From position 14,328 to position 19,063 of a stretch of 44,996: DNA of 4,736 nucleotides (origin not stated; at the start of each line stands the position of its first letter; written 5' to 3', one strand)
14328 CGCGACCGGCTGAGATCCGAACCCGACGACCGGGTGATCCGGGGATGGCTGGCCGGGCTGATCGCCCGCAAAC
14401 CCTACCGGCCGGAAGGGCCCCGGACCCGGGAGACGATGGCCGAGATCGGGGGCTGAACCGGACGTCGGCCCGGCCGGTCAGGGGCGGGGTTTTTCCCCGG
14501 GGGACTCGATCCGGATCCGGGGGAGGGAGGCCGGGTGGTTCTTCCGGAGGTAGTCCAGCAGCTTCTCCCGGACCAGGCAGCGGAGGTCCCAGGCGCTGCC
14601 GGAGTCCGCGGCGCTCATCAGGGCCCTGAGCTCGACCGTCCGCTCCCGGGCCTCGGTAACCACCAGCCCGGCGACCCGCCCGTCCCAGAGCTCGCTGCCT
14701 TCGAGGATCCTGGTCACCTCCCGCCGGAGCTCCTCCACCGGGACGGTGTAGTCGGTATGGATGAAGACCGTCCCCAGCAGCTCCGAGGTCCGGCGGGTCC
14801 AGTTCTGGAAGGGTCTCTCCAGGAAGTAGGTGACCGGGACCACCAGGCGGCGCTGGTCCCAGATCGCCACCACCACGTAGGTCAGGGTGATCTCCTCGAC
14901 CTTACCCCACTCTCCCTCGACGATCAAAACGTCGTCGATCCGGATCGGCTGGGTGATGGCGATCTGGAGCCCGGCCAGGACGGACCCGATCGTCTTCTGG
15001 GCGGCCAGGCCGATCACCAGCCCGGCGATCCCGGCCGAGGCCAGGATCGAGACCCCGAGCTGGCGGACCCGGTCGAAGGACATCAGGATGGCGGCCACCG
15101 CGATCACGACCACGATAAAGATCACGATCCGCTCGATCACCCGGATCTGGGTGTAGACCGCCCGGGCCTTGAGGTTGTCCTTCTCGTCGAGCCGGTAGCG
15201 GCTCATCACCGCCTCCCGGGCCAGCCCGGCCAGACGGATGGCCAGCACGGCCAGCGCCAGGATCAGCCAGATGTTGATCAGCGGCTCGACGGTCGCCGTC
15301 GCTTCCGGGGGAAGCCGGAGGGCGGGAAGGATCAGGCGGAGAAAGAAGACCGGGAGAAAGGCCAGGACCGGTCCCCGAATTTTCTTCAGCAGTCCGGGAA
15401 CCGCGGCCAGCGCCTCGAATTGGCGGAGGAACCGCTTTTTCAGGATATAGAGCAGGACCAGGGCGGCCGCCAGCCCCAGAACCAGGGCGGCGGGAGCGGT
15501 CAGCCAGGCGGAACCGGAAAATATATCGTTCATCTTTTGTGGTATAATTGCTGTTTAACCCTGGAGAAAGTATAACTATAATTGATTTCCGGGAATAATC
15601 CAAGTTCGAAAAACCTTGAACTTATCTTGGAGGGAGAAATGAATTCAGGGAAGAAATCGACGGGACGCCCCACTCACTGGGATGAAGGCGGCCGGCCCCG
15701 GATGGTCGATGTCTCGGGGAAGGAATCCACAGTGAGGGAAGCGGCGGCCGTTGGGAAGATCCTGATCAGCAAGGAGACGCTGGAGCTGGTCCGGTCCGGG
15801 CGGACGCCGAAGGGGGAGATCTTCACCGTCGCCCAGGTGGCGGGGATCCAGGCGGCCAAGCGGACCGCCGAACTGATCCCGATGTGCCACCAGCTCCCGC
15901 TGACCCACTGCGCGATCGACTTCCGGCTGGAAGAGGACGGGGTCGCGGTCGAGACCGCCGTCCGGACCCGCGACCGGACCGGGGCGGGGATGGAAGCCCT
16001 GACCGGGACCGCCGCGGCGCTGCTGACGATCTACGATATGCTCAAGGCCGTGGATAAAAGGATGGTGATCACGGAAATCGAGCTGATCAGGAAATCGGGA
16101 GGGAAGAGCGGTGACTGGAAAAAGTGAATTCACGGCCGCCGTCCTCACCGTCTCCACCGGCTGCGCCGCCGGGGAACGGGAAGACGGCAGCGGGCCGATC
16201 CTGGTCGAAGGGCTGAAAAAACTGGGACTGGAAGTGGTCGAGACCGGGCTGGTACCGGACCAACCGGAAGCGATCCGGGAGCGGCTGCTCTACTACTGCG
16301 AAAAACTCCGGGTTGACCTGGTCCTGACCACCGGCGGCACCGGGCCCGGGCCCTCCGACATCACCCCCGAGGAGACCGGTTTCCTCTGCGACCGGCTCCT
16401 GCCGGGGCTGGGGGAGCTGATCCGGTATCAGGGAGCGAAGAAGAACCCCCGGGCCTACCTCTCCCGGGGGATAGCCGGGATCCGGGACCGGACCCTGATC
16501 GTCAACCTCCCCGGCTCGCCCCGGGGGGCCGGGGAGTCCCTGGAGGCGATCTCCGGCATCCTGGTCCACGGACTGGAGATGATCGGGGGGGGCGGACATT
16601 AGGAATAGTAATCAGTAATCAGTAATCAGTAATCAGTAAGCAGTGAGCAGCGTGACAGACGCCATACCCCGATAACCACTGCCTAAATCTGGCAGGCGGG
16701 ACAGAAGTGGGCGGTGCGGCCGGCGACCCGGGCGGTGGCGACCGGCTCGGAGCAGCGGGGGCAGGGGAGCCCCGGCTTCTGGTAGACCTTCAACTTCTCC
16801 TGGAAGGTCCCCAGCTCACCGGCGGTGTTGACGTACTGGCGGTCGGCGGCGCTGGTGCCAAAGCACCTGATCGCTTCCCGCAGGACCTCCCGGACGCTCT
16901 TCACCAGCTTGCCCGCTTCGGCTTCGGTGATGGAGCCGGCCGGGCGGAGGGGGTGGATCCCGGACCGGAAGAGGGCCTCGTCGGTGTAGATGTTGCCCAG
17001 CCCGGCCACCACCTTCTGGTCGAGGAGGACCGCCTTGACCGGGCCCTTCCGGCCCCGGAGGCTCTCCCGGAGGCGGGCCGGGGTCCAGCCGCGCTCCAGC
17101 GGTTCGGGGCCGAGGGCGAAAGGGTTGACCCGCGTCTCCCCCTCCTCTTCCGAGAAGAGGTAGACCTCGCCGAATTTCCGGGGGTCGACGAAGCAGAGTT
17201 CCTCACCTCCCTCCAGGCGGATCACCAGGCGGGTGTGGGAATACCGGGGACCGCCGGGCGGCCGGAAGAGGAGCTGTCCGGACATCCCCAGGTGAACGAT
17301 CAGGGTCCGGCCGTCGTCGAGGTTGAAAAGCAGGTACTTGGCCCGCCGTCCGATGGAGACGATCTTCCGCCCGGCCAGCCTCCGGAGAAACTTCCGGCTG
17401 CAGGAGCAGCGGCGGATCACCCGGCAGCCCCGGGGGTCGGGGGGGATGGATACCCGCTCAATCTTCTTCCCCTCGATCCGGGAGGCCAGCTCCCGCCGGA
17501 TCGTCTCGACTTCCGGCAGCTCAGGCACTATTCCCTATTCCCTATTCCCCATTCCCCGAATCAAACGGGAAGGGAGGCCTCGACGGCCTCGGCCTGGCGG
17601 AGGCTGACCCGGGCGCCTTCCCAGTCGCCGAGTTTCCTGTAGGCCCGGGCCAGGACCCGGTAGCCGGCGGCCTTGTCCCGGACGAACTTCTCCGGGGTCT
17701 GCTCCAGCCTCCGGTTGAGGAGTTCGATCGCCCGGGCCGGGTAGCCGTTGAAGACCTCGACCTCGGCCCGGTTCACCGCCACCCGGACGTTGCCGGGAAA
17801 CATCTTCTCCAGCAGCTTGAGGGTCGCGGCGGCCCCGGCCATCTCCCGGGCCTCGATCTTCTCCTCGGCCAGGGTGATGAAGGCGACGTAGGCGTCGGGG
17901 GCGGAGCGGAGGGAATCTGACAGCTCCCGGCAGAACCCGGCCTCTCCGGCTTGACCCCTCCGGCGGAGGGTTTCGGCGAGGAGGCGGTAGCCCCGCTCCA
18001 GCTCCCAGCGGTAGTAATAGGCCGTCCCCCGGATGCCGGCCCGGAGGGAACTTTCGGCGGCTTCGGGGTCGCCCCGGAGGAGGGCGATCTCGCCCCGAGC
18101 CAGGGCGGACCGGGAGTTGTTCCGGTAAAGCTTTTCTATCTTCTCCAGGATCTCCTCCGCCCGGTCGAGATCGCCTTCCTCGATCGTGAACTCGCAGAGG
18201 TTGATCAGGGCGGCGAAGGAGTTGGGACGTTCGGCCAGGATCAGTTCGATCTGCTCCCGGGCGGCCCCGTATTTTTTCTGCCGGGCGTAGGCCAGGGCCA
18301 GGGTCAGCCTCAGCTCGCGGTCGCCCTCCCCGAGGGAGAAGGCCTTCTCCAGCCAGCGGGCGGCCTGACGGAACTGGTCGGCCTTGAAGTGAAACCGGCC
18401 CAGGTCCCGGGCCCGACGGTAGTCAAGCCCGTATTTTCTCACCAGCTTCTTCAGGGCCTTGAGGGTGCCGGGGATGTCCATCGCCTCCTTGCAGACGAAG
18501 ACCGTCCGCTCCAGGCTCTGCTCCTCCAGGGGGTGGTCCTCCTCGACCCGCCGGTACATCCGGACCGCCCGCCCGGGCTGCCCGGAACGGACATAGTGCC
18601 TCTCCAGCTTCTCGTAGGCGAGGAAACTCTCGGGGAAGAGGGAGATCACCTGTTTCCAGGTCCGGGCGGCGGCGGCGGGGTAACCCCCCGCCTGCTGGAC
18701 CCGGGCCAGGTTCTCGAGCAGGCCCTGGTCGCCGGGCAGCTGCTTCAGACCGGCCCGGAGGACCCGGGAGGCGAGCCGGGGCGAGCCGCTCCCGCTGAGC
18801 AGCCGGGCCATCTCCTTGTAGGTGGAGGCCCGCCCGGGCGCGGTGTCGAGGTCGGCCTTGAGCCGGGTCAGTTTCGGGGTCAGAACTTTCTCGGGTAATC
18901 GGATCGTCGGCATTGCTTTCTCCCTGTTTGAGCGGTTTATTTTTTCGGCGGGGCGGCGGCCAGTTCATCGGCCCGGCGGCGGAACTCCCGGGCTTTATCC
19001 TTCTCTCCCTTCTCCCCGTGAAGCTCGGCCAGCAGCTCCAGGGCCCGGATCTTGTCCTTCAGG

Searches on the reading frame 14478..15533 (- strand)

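Call 5: search_protein_families(library=pfam, proteins=[window:14478-15533:-])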
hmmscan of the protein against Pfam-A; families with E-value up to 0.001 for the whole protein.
window:14478-15533:- (351 aa): 2 families
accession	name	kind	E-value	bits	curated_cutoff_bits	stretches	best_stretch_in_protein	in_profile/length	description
PF00924.24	MS_channel_2nd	-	5.6e-12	46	20.2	1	181-247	2-68/68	Mechanosensitive ion channel, beta-domain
PF03203.19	MerC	-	0.00047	21.1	27.6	1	131-186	36-94/108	MerC mercury resistance protein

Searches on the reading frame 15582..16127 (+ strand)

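Call 5: search_protein_families(library=pfam, proteins=[window:15582-16127:+])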
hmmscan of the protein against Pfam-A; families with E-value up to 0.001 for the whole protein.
window:15582-16127:+ (181 aa): 1 family
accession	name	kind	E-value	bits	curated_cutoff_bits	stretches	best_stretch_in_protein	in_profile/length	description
PF01967.27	MoaC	-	7.8e-52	175.3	27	1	41-174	1-136/136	MoaC family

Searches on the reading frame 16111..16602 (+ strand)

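Call 5: search_protein_families(library=pfam, proteins=[window:16111-16602:+])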
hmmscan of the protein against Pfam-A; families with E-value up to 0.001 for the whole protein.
window:16111-16602:+ (163 aa): 1 family
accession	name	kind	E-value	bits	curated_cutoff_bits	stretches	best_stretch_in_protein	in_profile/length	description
PF00994.29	MoCF_biosynth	-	7.2e-30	104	26.6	1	10-147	1-137/144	Probable molybdopterin binding domain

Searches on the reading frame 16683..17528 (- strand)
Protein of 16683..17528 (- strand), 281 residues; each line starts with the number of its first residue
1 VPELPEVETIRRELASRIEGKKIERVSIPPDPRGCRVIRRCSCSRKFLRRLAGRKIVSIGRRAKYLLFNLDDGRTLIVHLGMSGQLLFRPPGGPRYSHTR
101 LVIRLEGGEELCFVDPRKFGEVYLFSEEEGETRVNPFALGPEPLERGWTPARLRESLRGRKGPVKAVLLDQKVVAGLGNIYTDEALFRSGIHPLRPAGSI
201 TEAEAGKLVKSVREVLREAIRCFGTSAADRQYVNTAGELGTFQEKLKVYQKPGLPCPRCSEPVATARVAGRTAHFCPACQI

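Call 5: search_protein_families(library=pfam, proteins=[window:16683-17528:-])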
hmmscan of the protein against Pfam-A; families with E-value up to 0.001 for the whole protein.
window:16683-17528:- (281 aa): 3 families
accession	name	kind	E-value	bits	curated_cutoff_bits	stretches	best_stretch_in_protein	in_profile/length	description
PF01149.29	Fapy_DNA_glyco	-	1.3e-35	123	25.5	1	1-122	1-117/117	Formamidopyrimidine-DNA glycosylase N-terminal domain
PF06831.19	H2TH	-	2.2e-26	92.1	34.7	1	139-226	1-88/93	Formamidopyrimidine-DNA glycosylase H2TH domain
PF06827.20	zf-FPG_IleRS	-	9.1e-08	32.2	21.3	1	253-280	1-28/30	Zinc finger found in FPG and IleRS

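Call 51: search_protein_families(library=ncbifam, proteins=[window:16683-17528:-], max_evalue=0.001)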
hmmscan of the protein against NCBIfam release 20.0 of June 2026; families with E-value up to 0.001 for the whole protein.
window:16683-17528:- (281 aa): 7 families
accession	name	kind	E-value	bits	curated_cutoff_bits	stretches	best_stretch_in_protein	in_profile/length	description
NF002211.1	PRK01103.1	equivalog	1.6e-87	293.5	212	1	1-280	1-273/274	bifunctional DNA-formamidopyrimidine glycosylase/DNA-(apurinic or apyrimidinic site) lyase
TIGR00577.1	fpg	equivalog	3.6e-84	282.4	203.3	1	1-280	1-276/276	DNA-formamidopyrimidine glycosylase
NF011386.0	PRK14811.1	equivalog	8.1e-71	238.4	414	1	1-280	1-262/269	DNA-formamidopyrimidine glycosylase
NF011385.0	PRK14810.1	equivalog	2.4e-69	233.8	423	1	1-280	1-271/272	DNA-formamidopyrimidine glycosylase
NF010551.0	PRK13945.1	equivalog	1.4e-67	228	348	1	1-280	1-281/282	DNA-formamidopyrimidine glycosylase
NF040775.1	endonuc_Nei2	equivalog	3.8e-21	75.7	400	1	51-280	38-251/252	endonuclease VIII Nei2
NF007763.0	PRK10445.1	equivalog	3.5e-20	72.5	252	1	1-280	1-262/263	endonuclease VIII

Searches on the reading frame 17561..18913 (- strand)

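Call 5: search_protein_families(library=pfam, proteins=[window:17561-18913:-])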
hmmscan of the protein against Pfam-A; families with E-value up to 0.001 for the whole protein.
window:17561-18913:- (450 aa): 18 families
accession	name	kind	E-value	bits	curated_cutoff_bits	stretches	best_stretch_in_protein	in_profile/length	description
PF13428.12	TPR_14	-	1.4e-25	87.6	23.5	0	200-241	2-43/44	Tetratricopeptide repeat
PF14559.12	TPR_19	-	4.8e-20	72.1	25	3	212-272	4-64/68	Tetratricopeptide repeat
PF07719.23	TPR_2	-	1.8e-13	49.9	27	0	415-441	1-27/34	Tetratricopeptide repeat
PF07721.20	TPR_4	-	1.9e-12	46.9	27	0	268-291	2-25/26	Tetratricopeptide repeat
PF13424.12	TPR_12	-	2.4e-11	44.1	30.1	0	378-443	5-73/77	Tetratricopeptide repeat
PF13432.12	TPR_16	-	3.1e-11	43.9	32.7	0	170-232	2-64/65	Tetratricopeptide repeat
PF13174.12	TPR_6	-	1.5e-09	38.3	26.3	0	421-440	6-25/33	Tetratricopeptide repeat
PF23914.1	TPR_CcmH_CycH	-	5.1e-09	36.6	42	0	171-267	56-155/158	Cytochrome c-type biogenesis protein H TPR domain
PF13181.12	TPR_8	-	2.1e-08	34.1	25.7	0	245-266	13-34/34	Tetratricopeptide repeat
PF25064.1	ARM_TT21_5th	-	8.8e-08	32.9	27.8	1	210-267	12-69/117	TT21 fifth ARM repeats domain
PF12895.13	ANAPC3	-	2.3e-06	28.2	27.2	0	172-221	30-78/82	Anaphase-promoting complex, cyclosome, subunit 3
PF13431.12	TPR_17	-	8e-06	26.2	24.4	0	262-287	8-33/34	Tetratricopeptide repeat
PF00515.34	TPR_1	-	5.7e-05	23.2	27.8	0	417-441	3-27/34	Tetratricopeptide repeat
PF13176.12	TPR_7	-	8e-05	22.9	27.9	0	421-434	5-18/36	Tetratricopeptide repeat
PF17874.7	TPR_MalT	-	0.00021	21.2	45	0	232-298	160-233/336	MalT-like TPR region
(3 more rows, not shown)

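Call 51: search_protein_families(library=ncbifam, proteins=[window:17561-18913:-], max_evalue=0.001)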
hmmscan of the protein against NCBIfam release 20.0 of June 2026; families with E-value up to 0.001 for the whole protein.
window:17561-18913:- (450 aa): 16 families
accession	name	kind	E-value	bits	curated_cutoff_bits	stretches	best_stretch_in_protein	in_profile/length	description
TIGR02917.1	PEP_TPR_lipo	equivalog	5.3e-28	97.4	312.2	1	21-409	457-836/899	XrtA/PEP-CTERM system TPR-repeat protein PrsT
NF040959.1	MamA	equivalog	1.9e-12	47.1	200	1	151-255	57-161/204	magnetosome protein MamA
NF052415.1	T3SS_chap_SctY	equivalog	3.4e-11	43.6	70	1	355-440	19-102/106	type III secretion apparatus assembly chaperone SctY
NF033920.0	C39_PA2778_fam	equivalog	2e-10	40.5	150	0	77-146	170-239/255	PA2778 family cysteine peptidase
TIGR03939.1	PGA_TPR_OMP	equivalog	9.3e-10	37.4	366.65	0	46-136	412-504/800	poly-beta-1,6 N-acetyl-D-glucosamine export porin PgaA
NF052400.1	M48_BAM_BepA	equivalog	1.6e-09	37.1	570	1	167-292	275-400/483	beta-barrel assembly-enhancing protease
NF008520.0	PRK11447.1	equivalog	9.6e-09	33.6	858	1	74-288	472-692/1157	cellulose synthase complex outer membrane protein BcsC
TIGR02521.1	type_IV_pilW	equivalog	1.2e-08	34.9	154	2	200-366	32-193/234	type IV pilus biogenesis/stability protein PilW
NF008757.0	PRK11788.1-5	equivalog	1.2e-07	31.2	363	0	102-294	112-309/388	lipopolysaccharide assembly protein LapB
TIGR02795.1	tol_pal_ybgF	equivalog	7.4e-07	29.8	90.1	0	205-273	45-116/119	tol-pal system protein YbgF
NF047371.1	FlcA_CTERM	equivalog_domain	3.5e-06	25.8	300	1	179-282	136-240/646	periplasmic flagellar collar protein FlcA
NF033758.1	gliding_GltE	equivalog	7.1e-06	25.2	225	1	18-273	75-330/411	adventurous gliding motility TPR repeat lipoprotein GltE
NF008753.0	PRK11788.1-1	equivalog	1.6e-05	24.2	395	0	93-194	103-209/389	lipopolysaccharide assembly protein LapB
TIGR00540.1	TPR_hemY_coli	hypoth_equivalog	1.6e-05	23.9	142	0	208-445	126-356/385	heme biosynthesis-associated TPR protein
NF008756.0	PRK11788.1-4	equivalog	7.2e-05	22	474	0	97-276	107-291/389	lipopolysaccharide assembly protein LapB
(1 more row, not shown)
